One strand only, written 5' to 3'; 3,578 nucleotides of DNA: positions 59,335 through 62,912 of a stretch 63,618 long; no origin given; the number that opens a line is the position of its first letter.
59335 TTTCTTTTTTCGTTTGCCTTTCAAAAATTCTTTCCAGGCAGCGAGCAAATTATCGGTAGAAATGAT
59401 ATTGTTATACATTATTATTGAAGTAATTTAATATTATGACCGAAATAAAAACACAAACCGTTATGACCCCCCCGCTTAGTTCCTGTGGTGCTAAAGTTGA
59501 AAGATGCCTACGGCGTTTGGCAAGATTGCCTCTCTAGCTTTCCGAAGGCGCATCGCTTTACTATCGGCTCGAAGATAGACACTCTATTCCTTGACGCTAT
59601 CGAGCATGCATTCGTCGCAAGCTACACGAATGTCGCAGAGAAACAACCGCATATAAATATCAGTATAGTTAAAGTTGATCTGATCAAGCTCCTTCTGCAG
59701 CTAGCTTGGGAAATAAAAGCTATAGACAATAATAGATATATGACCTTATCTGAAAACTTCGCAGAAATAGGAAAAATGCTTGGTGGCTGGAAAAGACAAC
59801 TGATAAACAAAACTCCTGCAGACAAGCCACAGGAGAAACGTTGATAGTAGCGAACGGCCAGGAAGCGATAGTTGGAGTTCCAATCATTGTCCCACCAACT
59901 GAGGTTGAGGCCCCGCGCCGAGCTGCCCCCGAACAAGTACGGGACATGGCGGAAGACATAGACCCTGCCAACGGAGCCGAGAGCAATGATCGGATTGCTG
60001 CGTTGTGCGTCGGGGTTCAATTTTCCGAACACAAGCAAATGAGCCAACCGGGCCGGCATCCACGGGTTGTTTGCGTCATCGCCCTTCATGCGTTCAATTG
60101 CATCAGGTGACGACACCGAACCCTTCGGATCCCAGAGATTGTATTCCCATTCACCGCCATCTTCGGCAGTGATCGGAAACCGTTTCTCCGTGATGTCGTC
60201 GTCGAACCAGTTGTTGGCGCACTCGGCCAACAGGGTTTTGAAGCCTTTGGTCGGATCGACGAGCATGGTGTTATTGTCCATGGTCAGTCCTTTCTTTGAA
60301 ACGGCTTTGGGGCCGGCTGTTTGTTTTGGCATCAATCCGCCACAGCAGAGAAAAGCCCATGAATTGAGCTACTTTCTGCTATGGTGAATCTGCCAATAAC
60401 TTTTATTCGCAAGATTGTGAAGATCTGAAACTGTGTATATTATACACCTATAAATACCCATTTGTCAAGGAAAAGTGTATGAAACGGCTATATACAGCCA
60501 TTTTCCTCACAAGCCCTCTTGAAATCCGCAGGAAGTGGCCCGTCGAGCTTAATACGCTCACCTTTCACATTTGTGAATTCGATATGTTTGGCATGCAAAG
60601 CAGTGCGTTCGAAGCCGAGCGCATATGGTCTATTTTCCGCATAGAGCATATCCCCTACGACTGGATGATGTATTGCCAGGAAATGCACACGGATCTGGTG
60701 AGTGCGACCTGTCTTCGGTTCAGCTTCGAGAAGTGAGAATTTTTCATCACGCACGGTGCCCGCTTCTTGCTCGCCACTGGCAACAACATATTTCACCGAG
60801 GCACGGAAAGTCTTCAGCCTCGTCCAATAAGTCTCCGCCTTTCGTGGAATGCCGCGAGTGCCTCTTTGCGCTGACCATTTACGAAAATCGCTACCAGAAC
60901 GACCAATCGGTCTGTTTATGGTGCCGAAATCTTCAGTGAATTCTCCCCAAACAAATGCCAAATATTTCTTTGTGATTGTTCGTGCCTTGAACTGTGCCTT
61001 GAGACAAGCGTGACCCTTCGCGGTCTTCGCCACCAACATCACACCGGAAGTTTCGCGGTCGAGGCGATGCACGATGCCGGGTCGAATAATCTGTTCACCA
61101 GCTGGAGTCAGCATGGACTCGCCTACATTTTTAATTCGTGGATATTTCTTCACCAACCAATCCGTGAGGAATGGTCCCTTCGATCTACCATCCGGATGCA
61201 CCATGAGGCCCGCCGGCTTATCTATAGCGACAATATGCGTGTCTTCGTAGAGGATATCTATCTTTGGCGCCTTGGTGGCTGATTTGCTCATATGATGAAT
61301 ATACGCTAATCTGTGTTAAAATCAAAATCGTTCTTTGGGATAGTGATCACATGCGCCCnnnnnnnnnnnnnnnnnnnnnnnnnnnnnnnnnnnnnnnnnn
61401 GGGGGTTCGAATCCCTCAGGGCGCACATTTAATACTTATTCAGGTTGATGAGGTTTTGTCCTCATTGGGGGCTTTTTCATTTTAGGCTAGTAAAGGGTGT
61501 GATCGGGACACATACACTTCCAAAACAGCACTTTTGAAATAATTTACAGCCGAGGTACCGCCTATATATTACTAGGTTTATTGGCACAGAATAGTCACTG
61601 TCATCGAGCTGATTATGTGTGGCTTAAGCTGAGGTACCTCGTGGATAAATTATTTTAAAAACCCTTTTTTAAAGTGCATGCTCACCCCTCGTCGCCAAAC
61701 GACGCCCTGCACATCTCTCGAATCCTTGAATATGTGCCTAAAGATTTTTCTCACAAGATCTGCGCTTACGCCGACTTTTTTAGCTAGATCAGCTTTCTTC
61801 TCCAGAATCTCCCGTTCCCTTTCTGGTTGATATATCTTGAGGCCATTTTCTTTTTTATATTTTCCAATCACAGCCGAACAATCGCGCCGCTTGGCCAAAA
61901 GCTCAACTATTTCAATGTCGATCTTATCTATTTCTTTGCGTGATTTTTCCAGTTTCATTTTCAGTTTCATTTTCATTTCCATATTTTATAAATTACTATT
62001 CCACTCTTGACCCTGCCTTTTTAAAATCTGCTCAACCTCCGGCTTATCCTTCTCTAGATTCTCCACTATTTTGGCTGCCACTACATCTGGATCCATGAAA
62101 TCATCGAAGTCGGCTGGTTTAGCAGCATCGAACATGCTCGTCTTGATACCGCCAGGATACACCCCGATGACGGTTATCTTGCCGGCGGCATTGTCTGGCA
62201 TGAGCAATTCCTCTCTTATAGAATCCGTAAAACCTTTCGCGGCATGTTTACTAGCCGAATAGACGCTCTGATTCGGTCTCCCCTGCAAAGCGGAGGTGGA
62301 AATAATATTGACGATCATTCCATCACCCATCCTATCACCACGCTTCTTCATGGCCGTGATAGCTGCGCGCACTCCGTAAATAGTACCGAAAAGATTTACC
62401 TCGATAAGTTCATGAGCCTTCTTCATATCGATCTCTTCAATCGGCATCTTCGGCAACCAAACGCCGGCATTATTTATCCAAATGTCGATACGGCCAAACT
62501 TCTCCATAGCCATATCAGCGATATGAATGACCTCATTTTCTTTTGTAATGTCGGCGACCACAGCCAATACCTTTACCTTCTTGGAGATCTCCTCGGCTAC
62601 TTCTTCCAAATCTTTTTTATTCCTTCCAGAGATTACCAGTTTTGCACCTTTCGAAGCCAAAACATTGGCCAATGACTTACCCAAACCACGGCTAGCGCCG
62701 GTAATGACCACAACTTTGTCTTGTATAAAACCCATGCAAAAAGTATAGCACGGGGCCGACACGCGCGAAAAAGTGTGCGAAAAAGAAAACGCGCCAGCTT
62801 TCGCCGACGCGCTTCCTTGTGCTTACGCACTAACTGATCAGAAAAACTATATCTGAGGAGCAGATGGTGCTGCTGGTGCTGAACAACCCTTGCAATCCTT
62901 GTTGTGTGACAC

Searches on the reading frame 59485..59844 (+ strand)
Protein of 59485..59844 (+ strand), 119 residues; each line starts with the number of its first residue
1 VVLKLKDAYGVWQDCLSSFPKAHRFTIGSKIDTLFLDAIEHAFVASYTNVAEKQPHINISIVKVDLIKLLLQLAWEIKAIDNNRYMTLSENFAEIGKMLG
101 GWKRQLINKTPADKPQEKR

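Call 17: search_protein_families(library=pfam, proteins=[window:59485-59844:+], max_evalue=1)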
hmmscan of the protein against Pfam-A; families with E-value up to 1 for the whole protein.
window:59485-59844:+ (119 aa): 2 families
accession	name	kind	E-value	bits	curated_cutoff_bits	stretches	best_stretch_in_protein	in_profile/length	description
PF22296.2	bAvd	-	7e-14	52.7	40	1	14-105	16-106/107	bAvd-like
PF05635.17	23S_rRNA_IVP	-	0.05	14.3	33.8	1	53-100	58-105/106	23S rRNA-intervening sequence protein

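Call 72: search_protein_families(library=ncbifam, proteins=[window:59485-59844:+], max_evalue=0.01)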
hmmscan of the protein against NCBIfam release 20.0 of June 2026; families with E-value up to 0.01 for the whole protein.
window:59485-59844:+ (119 aa): 1 family
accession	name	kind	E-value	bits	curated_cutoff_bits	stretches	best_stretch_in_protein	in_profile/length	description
NF033474.1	DivGenRetAVD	equivalog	8.7e-18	64.6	80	1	4-103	6-103/104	diversity-generating retroelement protein Avd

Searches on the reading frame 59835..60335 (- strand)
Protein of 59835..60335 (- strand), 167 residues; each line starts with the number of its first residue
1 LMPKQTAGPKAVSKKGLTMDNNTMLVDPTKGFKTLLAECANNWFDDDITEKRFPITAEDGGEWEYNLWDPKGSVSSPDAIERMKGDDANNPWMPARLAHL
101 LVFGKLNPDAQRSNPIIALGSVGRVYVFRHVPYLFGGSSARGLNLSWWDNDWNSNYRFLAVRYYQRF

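Call 17: search_protein_families(library=pfam, proteins=[window:59835-60335:-], max_evalue=1)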
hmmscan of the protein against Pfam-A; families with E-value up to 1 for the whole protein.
window:59835-60335:- (167 aa): 0 families

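Call 64: find_homologous_proteins(query=window:59835-60335:-)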
Query window:59835-60335:- (167 aa): 21 proteins with E <= 0.001 among 38 candidates.
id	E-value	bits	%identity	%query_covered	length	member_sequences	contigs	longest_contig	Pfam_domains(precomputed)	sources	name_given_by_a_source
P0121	1.1e-99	349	100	89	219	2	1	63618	-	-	-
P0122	1.2e-74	268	77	93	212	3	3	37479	-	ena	-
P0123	1.2e-60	222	70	84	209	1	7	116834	-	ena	-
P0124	2.0e-57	212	64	86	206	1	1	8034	-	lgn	-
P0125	2.9e-55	205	65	86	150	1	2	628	-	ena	-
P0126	2.5e-53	198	64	86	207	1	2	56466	-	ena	-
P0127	1.1e-44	170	82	53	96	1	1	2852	-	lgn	-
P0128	9.7e-40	154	37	96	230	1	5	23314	-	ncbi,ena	-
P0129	5.9e-33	132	45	87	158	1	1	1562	-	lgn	-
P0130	9.0e-31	125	49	75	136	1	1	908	-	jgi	jgi:hypothetical protein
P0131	2.7e-30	123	42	95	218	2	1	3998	-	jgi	-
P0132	3.3e-30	123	44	96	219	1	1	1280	-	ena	-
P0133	1.2e-29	121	43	96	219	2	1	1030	-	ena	-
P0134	9.6e-29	118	46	77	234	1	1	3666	-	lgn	-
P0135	1.1e-27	115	42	87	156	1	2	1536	-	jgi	jgi:hypothetical protein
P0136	1.6e-27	114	44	85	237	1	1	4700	-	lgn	-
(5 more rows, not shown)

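Call 66: find_encoding_contigs(protein=P0122, flank=6000, max_places=2)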
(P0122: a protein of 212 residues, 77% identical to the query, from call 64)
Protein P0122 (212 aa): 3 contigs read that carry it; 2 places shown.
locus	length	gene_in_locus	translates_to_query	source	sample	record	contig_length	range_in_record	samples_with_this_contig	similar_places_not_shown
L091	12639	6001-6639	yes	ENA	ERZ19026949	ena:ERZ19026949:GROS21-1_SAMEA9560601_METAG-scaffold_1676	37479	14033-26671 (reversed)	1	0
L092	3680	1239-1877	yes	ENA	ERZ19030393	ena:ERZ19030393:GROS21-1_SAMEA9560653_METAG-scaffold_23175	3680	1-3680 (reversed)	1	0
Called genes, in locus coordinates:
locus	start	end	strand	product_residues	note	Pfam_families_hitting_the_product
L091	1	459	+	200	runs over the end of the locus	PF09335:VTT_dom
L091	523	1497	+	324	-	-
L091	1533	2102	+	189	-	-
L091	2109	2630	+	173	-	-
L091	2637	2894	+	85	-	-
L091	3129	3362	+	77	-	PF04070:DUF378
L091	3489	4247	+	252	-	PF00106:adh_short, PF08659:KR, PF13561:adh_short_C2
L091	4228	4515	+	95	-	PF01817:CM_2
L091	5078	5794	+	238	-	PF00849:PseudoU_synth_2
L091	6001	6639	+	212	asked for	-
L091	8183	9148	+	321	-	PF00078:RVT_1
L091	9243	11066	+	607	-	PF00009:GTP_EFTU, PF01926:MMR_HSR1, PF22042:EF-G_D2, PF03144:GTP_EFTU_D2, PF00679:EFG_C, PF21018:BipA_C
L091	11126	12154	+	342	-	PF13310:Virulence_RhuM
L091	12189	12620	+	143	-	PF01245:Ribosomal_L19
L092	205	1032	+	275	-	PF00849:PseudoU_synth_2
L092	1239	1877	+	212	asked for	-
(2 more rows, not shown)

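Call 67: find_encoding_contigs(protein=P0136, flank=6000, max_places=2)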
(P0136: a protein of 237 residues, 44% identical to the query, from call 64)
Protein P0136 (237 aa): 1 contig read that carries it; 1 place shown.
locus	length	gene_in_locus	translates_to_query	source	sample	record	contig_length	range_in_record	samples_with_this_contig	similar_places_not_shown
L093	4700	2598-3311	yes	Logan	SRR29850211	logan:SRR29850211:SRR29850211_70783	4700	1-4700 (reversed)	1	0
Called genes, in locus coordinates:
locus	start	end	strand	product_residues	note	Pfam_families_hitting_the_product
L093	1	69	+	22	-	?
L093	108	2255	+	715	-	PF00009:GTP_EFTU, PF03144:GTP_EFTU_D2, PF22042:EF-G_D2, PF14492:EFG_III, PF16658:RF3_C, PF03764:EFG_IV, PF00679:EFG_C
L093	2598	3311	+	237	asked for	-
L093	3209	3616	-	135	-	PF22296:bAvd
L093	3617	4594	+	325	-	PF00078:RVT_1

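Call 68: find_encoding_contigs(protein=P0123, flank=6000, max_places=2)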
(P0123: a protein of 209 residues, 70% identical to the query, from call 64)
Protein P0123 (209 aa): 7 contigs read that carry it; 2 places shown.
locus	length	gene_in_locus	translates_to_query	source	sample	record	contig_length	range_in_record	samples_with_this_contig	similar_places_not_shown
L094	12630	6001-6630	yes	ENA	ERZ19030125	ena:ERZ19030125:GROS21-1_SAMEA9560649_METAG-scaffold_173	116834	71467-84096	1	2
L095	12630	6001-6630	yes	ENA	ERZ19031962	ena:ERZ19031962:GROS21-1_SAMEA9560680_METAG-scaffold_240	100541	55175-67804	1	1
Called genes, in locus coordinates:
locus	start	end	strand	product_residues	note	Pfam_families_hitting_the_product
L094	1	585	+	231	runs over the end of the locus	PF21694:DNA_pol3_delta_C (faint)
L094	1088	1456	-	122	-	-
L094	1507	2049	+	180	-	PF00588:SpoU_methylase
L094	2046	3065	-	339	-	PF01149:Fapy_DNA_glyco, PF06831:H2TH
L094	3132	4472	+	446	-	PF01520:Amidase_3 (weak), PF01471:PG_binding_1 (weak)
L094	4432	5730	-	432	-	PF08245:Mur_ligase_M, PF02875:Mur_ligase_C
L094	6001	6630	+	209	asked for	-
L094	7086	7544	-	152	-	PF22296:bAvd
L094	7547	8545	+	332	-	PF00078:RVT_1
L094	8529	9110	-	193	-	PF01330:RuvA_N, PF00633:HHH (faint), PF12836:HHH_3 (faint), PF14520:HHH_5, PF07499:RuvA_C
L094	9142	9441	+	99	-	PF01649:Ribosomal_S20p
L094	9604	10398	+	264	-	PF01509:TruB_N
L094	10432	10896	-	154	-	-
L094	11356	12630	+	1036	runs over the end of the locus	-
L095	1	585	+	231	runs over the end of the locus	PF21694:DNA_pol3_delta_C (faint)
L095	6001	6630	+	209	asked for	-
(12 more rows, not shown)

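Call 72: search_protein_families(library=ncbifam, proteins=[window:59835-60335:-], max_evalue=0.01)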
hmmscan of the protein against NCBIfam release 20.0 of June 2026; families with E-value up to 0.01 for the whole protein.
window:59835-60335:- (167 aa): 0 families

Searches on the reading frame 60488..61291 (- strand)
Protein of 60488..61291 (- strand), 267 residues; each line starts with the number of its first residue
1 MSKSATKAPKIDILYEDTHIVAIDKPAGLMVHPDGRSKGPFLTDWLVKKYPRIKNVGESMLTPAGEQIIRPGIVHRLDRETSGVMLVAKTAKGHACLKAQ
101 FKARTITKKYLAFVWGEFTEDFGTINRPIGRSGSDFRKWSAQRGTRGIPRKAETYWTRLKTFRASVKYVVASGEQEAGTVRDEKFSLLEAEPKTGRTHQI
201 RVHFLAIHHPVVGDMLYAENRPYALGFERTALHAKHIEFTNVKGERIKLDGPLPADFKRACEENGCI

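Call 11: search_protein_families(library=pfam, proteins=[window:60488-61291:-], max_evalue=0.01)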
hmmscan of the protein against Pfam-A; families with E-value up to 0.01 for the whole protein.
window:60488-61291:- (267 aa): 1 family
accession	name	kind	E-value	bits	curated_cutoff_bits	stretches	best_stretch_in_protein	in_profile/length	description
PF00849.27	PseudoU_synth_2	-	2e-31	109.7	26.8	1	19-205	1-151/152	RNA pseudouridylate synthase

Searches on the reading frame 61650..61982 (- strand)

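Call 11: search_protein_families(library=pfam, proteins=[window:61650-61982:-], max_evalue=0.01)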
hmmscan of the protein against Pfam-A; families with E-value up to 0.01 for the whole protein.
window:61650-61982:- (110 aa): 1 family
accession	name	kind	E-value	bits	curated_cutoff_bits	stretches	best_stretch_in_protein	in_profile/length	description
PF01817.26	CM_2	-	4.3e-26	91.4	27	1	15-92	2-79/80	Chorismate mutase type II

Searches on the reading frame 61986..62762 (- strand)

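Call 11: search_protein_families(library=pfam, proteins=[window:61986-62762:-], max_evalue=0.01)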
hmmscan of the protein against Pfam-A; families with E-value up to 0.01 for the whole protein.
window:61986-62762:- (258 aa): 6 families
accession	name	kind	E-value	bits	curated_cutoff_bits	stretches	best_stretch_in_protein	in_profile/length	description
PF00106.31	adh_short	-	6.7e-52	176.3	26.6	1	16-214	1-190/195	short chain dehydrogenase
PF13561.12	adh_short_C2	-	2.7e-34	119.2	27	1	22-224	1-192/236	Enoyl-(Acyl carrier protein) reductase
PF08659.16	KR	-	1.6e-12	48.2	22.6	1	18-183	3-164/180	KR domain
PF02719.21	Polysacc_synt_2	-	0.00037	20.2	20.2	1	18-137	1-118/293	Polysaccharide biosynthesis protein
PF01488.26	Shikimate_DH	-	0.0019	18.7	24.3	1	13-85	10-85/138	Shikimate / quinate 5-dehydrogenase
PF02737.24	3HCDH_N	-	0.0063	16.9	22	0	27-75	10-58/180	3-hydroxyacyl-CoA dehydrogenase, NAD binding domain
